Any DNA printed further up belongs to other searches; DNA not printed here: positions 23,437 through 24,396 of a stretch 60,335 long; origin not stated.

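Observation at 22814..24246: Translationally coupled PIN-like nuclease + RNA ligase pair wedged between gatE and gatD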

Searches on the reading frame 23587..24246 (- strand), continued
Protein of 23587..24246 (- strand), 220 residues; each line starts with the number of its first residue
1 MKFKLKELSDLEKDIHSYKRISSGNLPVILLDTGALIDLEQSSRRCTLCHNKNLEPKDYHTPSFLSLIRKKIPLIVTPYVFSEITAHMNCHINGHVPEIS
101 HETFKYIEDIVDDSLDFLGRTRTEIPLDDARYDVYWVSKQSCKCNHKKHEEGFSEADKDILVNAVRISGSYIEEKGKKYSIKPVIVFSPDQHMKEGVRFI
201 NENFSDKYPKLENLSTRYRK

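Call 32: fold_search(model_id=the predicted structure, library=pdb)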
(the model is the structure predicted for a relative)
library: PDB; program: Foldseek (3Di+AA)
matches with E <= 10: 312; with E <= 0.001: 0
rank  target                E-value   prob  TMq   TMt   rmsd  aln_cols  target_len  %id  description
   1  4beq                  3.1e-01  0.05  0.17  0.13  13.7       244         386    6  Structure of Vibrio cholerae broad spectrum racemase double mutant R173A, N174A (released 2014-01-15)
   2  9l55_B                3.5e-01  0.16  0.26  0.20  11.0       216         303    9  Plastid Localized Exonuclease 1 (D249A) complexed with DNA (released 2025-07-16)
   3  2nv9_E                4.1e-01  0.04  0.15  0.11  15.1       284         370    7  The X-ray Crystal Structure of the Paramecium bursaria Chlorella virus arginine decarboxylase (released 2007-03-20)
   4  3bxe_B                4.4e-01  0.06  0.22  0.21  14.2       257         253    9  Crystal structure of effector binding domain of central glycolytic gene regulator (CggR) from Bacillus subtilis in com (released 2008-07-01)
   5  4lv4                  4.4e-01  0.03  0.14  0.12  15.6       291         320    9  A noncompetitive inhibitor for M. tuberculosis's class IIa fructose 1,6-bisphosphate aldolase (released 2014-01-08)
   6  5vje_A                5.0e-01  0.04  0.17  0.12  15.3       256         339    9  Class II fructose-1,6-bisphosphate aldolase of Escherichia coli with D-glucitol 1,6-bisphosphate (released 2018-04-11)
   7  2fiq_C                5.3e-01  0.03  0.15  0.10  16.1       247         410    8  Crystal structure of putative tagatose 6-phosphate kinase (released 2006-04-04)
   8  4aib_A                6.3e-01  0.04  0.18  0.14  14.5       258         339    8  Crystal Structure of Ornithine Decarboxylase from Entamoeba histolytica. (released 2013-01-30)
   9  2aml_A                8.0e-01  0.02  0.13  0.09  19.4       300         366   11  Crystal structure of Lmo0035 protein (46906266) from LISTERIA MONOCYTOGENES 4b F2365 at 1.50 A resolution (released 2005-10-18)
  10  2rad_B                8.5e-01  0.04  0.20  0.13  17.8       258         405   11  Crystal structure of the succinoglycan biosynthesis protein. Northeast structural Genomics Consortium target BcR135 (released 2007-10-02)
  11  3qm3_C                9.1e-01  0.02  0.15  0.12  15.3       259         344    9  1.85 Angstrom Resolution Crystal Structure of Fructose-bisphosphate Aldolase (Fba) from Campylobacter jejuni (released 2011-02-23)
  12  2ohv                  9.6e-01  0.05  0.21  0.19  15.8       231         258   11  Structural Basis for Glutamate Racemase Inhibition (released 2007-09-25)
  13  3eua_H                9.6e-01  0.03  0.18  0.13  19.0       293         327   12  CRYSTAL STRUCTURE OF A PUTATIVE PHOSPHOSUGAR ISOMERASE (BSU32610) FROM BACILLUS SUBTILIS AT 1.90 A RESOLUTION (released 2008-10-21)
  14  3dr5                  1.2e+00  0.07  0.18  0.19  15.0       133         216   14  Crystal structure of the Q8NRD3_CORGL protein from Corynebacterium glutamicum. Northeast Structural Genomics Consortium  (released 2008-09-09)
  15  4ab7_H                1.2e+00  0.06  0.27  0.17  15.1       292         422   12  Crystal structure of a tetrameric acetylglutamate kinase from Saccharomyces cerevisiae complexed with its substrate N- (released 2012-05-02)
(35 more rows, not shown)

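Call 37: fold_search(model_id=the predicted structure, library=viral)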
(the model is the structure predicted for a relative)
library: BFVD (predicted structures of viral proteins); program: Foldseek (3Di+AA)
matches with E <= 10: 235; with E <= 0.001: 0
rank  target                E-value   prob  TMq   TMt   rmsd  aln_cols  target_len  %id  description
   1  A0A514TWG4            7.6e-02  0.20  0.25  0.21  16.4       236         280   10  Thymidine kinase [Aeromonas phage D6]
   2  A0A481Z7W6            1.9e-01  0.14  0.26  0.21  16.5       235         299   11  Double-stranded RNA binding motif-containing protein [Pithovirus LCPAC304]
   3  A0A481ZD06            3.0e-01  0.05  0.18  0.14  26.8       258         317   13  Flap endonuclease (Fragment) [Pithovirus LCPAC406]
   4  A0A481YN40            3.9e-01  0.16  0.32  0.32  13.3       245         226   12  Uncharacterized protein [Pithovirus LCDPAC01]
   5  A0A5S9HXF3            3.9e-01  0.14  0.28  0.16  12.0       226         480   12  RNase H [Tenacibaculum phage PTm1]
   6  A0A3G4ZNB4            4.1e-01  0.20  0.30  0.27   9.8       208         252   10  Uncharacterized protein [Terrestrivirus sp.]
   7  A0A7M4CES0            4.6e-01  0.08  0.22  0.06  13.5       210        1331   14  Helicase ATP-binding domain-containing protein [Pyramimonas orientalis virus 01B]
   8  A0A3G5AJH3            5.2e-01  0.28  0.33  0.21   9.6       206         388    8  DUF1308 domain-containing protein [Satyrvirus sp.]
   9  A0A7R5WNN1            5.2e-01  0.04  0.15  0.12  16.6       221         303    9  DNA packaging protein OPG160 [Diachasmimorpha longicaudata entomopoxvirus]
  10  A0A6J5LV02            5.5e-01  0.07  0.20  0.16  12.3       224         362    9  Exo 5'-3' exonuclease (Including N-terminal domain of PolI) [uncultured Caudovirales phage]
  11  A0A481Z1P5            8.5e-01  0.06  0.16  0.14  14.7       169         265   12  Transactivator/viroplasmin protein [Mimivirus LCMiAC02]
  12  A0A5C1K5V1            9.0e-01  0.11  0.31  0.23  13.8       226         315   12  Transposase [Pseudomonas phage Zuri]
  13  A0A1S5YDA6            9.0e-01  0.06  0.23  0.11  13.0       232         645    9  DNA helicase [Leptopilina boulardi filamentous virus]
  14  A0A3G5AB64            9.0e-01  0.03  0.15  0.10  16.9       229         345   11  AAA family ATPase [Hyperionvirus sp.]
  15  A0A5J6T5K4            1.0e+00  0.07  0.26  0.29  15.8       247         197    6  Acid phosphatase [Aeromonas phage vB_AhyS-A18P4]
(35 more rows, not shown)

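Call 53: find_encoding_contigs(protein=P0130, flank=4000, max_places=2)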
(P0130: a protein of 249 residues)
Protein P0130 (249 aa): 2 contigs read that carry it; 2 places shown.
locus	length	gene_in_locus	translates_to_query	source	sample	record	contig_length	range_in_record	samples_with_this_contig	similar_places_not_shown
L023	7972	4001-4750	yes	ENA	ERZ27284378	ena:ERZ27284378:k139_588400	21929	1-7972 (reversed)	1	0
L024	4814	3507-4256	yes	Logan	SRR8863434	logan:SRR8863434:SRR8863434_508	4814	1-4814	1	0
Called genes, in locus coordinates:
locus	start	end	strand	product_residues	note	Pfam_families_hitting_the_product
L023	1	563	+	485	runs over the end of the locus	PF00587:tRNA-synt_2b, PF03129:HGTP_anticodon, PF09180:ProRS-C_1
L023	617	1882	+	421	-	PF18195:GatD_N, PF00710:Asparaginase, PF17763:Asparaginase_C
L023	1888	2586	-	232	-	PF18916:Lycopene_cyc (weak)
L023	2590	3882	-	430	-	PF13439:Glyco_transf_4, PF13579:Glyco_trans_4_4, PF00534:Glycos_transf_1, PF13692:Glyco_trans_1_4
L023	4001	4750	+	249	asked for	-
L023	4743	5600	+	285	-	PF09414:RNA_ligase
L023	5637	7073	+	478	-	PF02934:GatB_N, PF02637:GatB_Yqey (weak)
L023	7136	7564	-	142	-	PF10130:PIN_2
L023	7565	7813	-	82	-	PF26688:RHH_12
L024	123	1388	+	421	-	PF18195:GatD_N, PF00710:Asparaginase, PF17763:Asparaginase_C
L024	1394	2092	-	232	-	PF18916:Lycopene_cyc (weak)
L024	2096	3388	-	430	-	PF13439:Glyco_transf_4, PF13579:Glyco_trans_4_4, PF00534:Glycos_transf_1, PF13692:Glyco_trans_1_4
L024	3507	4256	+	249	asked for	-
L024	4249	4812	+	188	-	?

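Call 54: find_encoding_contigs(protein=P0176, flank=4000, max_places=2)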
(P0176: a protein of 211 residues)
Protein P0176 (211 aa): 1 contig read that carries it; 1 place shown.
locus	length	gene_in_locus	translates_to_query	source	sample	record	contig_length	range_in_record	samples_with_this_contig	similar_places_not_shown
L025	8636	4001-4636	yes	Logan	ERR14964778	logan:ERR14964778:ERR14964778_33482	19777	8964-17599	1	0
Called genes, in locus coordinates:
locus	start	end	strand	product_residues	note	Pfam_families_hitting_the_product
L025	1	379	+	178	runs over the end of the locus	PF04919:DUF655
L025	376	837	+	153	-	PF00416:Ribosomal_S13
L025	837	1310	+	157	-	PF01479:S4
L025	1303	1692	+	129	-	PF00411:Ribosomal_S11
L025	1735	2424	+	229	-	PF01193:RNA_pol_L, PF01000:RNA_pol_A_bac (weak)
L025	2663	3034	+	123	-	PF00828:Ribosomal_L27A (faint)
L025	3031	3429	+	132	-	PF00572:Ribosomal_L13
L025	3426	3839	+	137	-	PF00380:Ribosomal_S9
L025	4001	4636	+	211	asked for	-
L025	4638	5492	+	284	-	PF09414:RNA_ligase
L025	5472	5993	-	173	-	PF07508:Recombinase (weak)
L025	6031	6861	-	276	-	PF13495:Phage_int_SAM_4, PF00589:Phage_integrase, PF22823:MrpR_C_cat (weak)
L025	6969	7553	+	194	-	-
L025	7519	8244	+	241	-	PF02254:TrkA_N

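Call 55: find_encoding_contigs(protein=P0187, flank=4000, max_places=2)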
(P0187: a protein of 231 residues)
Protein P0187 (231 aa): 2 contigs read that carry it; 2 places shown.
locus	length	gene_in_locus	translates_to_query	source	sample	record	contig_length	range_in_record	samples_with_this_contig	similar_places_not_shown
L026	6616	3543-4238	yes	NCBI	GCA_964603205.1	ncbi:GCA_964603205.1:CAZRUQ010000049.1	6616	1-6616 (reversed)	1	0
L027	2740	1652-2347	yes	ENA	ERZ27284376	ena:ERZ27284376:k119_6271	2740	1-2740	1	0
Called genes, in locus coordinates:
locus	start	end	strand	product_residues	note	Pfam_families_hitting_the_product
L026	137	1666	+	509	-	PF15892:BNR_4 (faint)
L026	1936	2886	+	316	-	PF01073:3Beta_HSD, PF01370:Epimerase, PF02719:Polysacc_synt_2, PF04321:RmlD_sub_bind, PF16363:GDP_Man_Dehyd, PF13460:NAD_binding_10 (weak), PF07993:NAD_binding_4 (weak)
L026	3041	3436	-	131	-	PF06210:DUF1003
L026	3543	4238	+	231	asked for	-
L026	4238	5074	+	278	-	PF09414:RNA_ligase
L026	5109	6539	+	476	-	PF02934:GatB_N, PF02637:GatB_Yqey (faint)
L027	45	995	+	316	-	PF01073:3Beta_HSD, PF01370:Epimerase, PF02719:Polysacc_synt_2, PF04321:RmlD_sub_bind, PF16363:GDP_Man_Dehyd, PF13460:NAD_binding_10 (weak), PF07993:NAD_binding_4 (weak)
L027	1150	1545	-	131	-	PF06210:DUF1003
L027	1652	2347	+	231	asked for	-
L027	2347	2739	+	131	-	?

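Call 56: find_encoding_contigs(protein=P0164, flank=4000, max_places=2)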
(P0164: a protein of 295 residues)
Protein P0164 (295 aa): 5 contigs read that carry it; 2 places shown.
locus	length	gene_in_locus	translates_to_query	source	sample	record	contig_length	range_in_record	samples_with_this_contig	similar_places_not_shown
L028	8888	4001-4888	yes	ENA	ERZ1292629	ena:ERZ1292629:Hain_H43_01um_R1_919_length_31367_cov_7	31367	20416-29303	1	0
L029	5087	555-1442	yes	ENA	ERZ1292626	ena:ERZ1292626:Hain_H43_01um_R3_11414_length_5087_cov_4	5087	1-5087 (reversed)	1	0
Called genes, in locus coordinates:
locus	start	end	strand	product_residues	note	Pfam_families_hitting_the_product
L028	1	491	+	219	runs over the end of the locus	PF04967:HTH_10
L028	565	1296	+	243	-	-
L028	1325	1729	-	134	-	PF10130:PIN_2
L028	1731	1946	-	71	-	PF26688:RHH_12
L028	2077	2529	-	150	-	-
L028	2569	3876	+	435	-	PF18195:GatD_N, PF00710:Asparaginase, PF17763:Asparaginase_C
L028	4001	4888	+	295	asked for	-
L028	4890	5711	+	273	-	PF09414:RNA_ligase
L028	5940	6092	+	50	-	-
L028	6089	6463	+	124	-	PF00571:CBS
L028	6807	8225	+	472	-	PF02934:GatB_N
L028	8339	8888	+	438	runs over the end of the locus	PF13173:AAA_14, PF13635:DUF4143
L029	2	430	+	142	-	?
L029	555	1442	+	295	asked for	-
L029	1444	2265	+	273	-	PF09414:RNA_ligase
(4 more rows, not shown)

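Call 58: search_protein_families(library=padloc, proteins=[window:23587-24246:-], max_evalue=1)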
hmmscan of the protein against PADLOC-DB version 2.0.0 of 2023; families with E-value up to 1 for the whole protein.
window:23587-24246:- (220 aa): 0 families

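Call 59: search_protein_families(library=phrogs, proteins=[window:23587-24246:-], max_evalue=1)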
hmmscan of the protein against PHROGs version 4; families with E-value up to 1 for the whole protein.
window:23587-24246:- (220 aa): 1 family
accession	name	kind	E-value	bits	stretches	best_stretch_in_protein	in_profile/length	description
phrog_30061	-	unknown function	0.27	12.4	1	115-148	39-67/71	-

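Call 79: search_protein_families(library=pfam, proteins=[P0084, P0119], max_evalue=1)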
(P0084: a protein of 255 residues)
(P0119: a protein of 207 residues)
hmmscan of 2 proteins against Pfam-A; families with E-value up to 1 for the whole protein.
P0084 (255 aa): 1 family
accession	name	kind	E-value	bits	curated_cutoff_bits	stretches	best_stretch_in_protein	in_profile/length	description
PF16289.11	PIN_12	-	0.0078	17.1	32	1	103-162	32-89/172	PIN domain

P0119 (207 aa): 3 families
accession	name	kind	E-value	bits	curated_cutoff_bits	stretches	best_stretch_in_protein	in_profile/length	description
PF14278.11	TetR_C_8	-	0.025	15.1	26.1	1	81-157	3-79/103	Transcriptional regulator C-terminal region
PF01850.27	PIN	-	0.069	14.2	23.6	1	22-76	1-48/120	PIN domain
PF13692.12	Glyco_trans_1_4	-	0.27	11.9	27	1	46-90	93-138/142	Glycosyl transferases group 1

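Call 86: find_related_loci(query=A2, collection=viral_contigs, flank=4000)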
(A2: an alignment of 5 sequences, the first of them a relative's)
Query A2 (220 aa) in viral_contigs; peptide patterns used: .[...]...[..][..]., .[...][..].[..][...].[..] (x = any residue, [..] = any of these).
55 stretches matched a pattern, but none encodes a relative of the query by tblastn (E <= 1e-3).
